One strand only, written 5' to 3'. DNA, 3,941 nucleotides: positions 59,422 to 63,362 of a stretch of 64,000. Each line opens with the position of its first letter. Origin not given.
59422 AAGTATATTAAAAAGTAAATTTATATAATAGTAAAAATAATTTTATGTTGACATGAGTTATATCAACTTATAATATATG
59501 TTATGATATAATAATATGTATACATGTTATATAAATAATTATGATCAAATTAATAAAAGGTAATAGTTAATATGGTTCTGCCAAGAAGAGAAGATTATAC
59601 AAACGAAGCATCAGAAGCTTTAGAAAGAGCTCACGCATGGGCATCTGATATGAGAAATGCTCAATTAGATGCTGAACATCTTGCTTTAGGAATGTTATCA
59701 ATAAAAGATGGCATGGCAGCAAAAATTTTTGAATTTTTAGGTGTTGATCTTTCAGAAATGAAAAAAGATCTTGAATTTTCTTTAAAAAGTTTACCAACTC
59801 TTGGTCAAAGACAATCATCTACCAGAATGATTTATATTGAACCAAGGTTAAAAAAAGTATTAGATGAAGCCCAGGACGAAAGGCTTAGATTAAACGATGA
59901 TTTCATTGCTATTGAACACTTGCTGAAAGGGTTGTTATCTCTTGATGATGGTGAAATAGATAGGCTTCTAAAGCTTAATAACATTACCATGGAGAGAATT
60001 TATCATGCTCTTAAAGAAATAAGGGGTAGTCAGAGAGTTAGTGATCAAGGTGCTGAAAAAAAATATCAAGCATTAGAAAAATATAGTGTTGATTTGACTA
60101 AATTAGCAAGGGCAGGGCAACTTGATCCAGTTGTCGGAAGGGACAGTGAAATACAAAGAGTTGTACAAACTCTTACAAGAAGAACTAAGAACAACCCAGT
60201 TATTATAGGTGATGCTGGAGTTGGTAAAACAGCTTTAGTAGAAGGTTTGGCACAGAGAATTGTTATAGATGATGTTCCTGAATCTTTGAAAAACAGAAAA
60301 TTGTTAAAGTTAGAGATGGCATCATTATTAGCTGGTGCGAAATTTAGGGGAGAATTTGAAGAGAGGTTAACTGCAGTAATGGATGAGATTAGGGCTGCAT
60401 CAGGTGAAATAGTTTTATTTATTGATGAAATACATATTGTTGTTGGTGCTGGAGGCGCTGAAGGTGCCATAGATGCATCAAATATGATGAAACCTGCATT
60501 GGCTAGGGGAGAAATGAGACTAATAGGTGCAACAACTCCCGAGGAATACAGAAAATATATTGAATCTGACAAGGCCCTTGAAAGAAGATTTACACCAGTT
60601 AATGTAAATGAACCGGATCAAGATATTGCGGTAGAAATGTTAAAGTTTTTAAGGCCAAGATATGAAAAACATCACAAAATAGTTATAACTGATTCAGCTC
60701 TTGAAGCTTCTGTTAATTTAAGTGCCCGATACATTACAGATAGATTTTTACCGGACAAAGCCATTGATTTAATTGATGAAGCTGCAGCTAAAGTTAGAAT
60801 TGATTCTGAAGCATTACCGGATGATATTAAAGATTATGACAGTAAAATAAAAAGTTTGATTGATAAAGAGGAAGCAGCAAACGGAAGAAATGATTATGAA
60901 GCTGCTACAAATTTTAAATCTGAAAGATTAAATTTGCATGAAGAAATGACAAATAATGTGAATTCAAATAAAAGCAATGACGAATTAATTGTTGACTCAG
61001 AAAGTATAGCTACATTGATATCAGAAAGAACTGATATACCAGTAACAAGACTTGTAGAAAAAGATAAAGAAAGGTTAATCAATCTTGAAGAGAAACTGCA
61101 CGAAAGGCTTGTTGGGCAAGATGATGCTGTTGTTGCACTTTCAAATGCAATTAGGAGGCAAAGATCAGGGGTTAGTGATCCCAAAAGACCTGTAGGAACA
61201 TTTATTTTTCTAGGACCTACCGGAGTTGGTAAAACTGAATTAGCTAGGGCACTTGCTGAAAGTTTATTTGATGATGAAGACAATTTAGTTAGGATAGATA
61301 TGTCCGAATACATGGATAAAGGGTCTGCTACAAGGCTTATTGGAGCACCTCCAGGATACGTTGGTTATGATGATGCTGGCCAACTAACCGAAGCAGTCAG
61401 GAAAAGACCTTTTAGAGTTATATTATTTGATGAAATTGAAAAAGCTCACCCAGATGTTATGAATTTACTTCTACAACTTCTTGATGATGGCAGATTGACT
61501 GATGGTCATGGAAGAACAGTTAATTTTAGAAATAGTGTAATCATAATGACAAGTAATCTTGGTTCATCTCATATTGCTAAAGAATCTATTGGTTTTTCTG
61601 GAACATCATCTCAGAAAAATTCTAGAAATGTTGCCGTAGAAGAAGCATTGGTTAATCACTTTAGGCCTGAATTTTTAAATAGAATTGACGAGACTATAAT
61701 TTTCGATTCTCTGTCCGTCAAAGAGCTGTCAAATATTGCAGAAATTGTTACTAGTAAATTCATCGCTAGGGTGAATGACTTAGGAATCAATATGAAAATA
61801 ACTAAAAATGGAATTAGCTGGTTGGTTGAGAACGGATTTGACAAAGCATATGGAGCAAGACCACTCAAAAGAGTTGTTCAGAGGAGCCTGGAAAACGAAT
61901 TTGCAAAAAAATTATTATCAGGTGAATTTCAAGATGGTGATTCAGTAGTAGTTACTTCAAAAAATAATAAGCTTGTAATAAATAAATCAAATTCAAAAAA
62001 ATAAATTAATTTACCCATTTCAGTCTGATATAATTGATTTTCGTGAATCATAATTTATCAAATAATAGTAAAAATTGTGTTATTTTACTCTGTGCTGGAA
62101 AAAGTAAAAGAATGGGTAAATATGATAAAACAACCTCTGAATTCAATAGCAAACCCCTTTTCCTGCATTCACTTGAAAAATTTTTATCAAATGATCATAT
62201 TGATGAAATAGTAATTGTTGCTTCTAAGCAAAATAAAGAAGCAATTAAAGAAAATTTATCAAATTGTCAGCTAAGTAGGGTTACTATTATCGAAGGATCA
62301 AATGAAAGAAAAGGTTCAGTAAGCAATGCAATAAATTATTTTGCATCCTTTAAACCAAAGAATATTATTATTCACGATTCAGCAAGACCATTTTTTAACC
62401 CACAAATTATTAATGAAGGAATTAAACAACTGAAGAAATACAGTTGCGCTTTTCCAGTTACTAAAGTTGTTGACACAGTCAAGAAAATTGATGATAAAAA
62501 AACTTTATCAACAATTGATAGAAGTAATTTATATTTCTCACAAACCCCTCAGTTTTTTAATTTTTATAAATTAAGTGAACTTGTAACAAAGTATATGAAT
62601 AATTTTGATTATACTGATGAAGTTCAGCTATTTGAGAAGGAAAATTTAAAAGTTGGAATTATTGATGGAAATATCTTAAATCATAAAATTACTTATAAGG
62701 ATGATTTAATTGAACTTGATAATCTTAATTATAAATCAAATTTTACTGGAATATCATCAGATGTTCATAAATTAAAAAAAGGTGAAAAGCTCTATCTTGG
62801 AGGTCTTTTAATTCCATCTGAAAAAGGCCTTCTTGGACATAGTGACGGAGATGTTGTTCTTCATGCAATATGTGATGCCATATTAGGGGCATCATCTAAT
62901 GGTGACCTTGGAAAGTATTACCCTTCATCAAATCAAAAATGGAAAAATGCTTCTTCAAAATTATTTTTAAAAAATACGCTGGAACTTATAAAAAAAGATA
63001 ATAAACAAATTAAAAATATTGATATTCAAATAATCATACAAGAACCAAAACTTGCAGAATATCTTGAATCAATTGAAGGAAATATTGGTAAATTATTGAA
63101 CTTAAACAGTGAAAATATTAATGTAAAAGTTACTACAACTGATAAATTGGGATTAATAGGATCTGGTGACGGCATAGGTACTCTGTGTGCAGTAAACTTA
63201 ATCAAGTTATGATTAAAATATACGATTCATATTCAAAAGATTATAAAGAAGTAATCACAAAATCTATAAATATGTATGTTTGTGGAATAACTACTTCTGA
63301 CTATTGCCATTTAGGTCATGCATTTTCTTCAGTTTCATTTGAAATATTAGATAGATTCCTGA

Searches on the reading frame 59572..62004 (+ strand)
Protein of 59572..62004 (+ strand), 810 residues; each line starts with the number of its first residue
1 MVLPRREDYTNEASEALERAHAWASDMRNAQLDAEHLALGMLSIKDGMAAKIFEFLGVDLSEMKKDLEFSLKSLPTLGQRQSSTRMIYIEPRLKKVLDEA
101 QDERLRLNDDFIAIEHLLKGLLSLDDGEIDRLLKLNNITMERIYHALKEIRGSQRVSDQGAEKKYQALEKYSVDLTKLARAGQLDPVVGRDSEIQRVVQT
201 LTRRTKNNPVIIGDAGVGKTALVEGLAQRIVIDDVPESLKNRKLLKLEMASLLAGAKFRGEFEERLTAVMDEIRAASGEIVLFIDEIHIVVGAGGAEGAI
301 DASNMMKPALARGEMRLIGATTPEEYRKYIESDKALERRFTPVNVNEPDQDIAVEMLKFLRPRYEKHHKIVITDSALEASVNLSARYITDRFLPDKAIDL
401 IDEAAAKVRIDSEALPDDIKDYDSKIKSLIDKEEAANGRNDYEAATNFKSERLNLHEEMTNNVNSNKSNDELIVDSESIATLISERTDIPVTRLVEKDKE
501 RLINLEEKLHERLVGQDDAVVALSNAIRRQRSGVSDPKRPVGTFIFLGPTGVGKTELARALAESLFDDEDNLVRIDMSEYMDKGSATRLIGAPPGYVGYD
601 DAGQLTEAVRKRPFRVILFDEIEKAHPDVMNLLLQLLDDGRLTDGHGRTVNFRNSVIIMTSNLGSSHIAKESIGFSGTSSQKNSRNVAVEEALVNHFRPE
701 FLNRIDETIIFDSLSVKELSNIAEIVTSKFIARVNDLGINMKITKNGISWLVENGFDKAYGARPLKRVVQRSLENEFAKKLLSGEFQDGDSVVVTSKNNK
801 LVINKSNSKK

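Call 53: search_protein_families(library=pfam, proteins=[window:59572-62004:+], max_evalue=0.00001)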
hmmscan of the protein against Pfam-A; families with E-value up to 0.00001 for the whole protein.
window:59572-62004:+ (810 aa): 16 families
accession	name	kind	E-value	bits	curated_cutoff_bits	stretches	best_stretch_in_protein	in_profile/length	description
PF07724.20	AAA_2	-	1.1e-66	224.4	27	1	539-707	1-165/166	AAA domain (Cdc48 subfamily)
PF17871.7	AAA_lid_9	-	2.6e-32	111.3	22.8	1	350-450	2-102/104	AAA lid domain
PF00004.35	AAA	-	2.6e-22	80.1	21.2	2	211-322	3-109/131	ATPase family associated with various cellular activities (AAA)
PF10431.15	ClpB_D2-small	-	4.7e-21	75.1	21.9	1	714-794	1-81/81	C-terminal, D2-small domain, of ClpB protein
PF02861.25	Clp_N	-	1.9e-18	66.8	20.7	2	100-152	1-53/53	Clp amino terminal domain, pathogenicity island component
PF07728.20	AAA_5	-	1.8e-17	64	22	1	544-665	2-125/139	AAA domain (dynein-related subfamily)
PF13191.12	AAA_16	-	7.1e-15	56.3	32.6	1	187-288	2-142/167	AAA ATPase domain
PF13401.12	AAA_22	-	2e-13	51.2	27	0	545-639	9-110/130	AAA domain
PF01637.24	ATPase_2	-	1.9e-09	38.1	33.2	0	189-360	3-194/225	ATPase domain predominantly from Archaea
PF13173.12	AAA_14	-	6.6e-09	36.3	27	0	545-640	6-88/129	AAA domain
PF00158.32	Sigma54_activat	-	6.9e-08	32.8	20.2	0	543-662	24-143/168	Sigma-54 interaction domain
PF20720.3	nSTAND3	-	9.7e-07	29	27.2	0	544-578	20-54/155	Novel STAND NTPase 3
PF13521.12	AAA_28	-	2.3e-06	28.4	27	0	544-564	2-22/164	AAA domain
PF01695.23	IstB_IS21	-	3.9e-06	27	24.1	0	544-563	95-114/238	IstB-like ATP binding protein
PF13238.12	AAA_18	-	5e-06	27.4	29.4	0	547-572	4-28/128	AAA domain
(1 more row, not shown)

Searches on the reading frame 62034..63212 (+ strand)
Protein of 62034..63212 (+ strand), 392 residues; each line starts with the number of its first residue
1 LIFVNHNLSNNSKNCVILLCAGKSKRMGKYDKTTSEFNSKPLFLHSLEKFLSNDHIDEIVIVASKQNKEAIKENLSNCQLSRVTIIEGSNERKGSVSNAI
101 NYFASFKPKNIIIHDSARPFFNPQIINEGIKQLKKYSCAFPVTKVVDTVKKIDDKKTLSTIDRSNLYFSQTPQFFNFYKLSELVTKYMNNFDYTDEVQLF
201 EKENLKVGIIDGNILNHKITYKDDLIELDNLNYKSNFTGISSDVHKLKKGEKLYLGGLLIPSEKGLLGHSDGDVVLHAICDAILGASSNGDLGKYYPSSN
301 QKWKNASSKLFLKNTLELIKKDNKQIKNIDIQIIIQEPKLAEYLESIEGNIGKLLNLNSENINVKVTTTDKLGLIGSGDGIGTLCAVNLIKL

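Call 53: search_protein_families(library=pfam, proteins=[window:62034-63212:+], max_evalue=0.00001)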
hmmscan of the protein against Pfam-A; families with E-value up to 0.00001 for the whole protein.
window:62034-63212:+ (392 aa): 4 families
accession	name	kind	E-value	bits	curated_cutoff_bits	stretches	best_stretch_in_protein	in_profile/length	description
PF02542.21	YgbB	-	1.9e-55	187.9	26.7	1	238-389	3-154/155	YgbB family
PF01128.25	IspD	-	4.9e-41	141.3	27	1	15-226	2-213/221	2-C-methyl-D-erythritol 4-phosphate cytidylyltransferase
PF12804.13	NTP_transf_3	-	1e-09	39.2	27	1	16-140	1-120/160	MobA-like NTP transferase domain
PF02348.25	CTP_transf_3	-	6.7e-07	29.8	22.6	1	22-203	8-185/217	Cytidylyltransferase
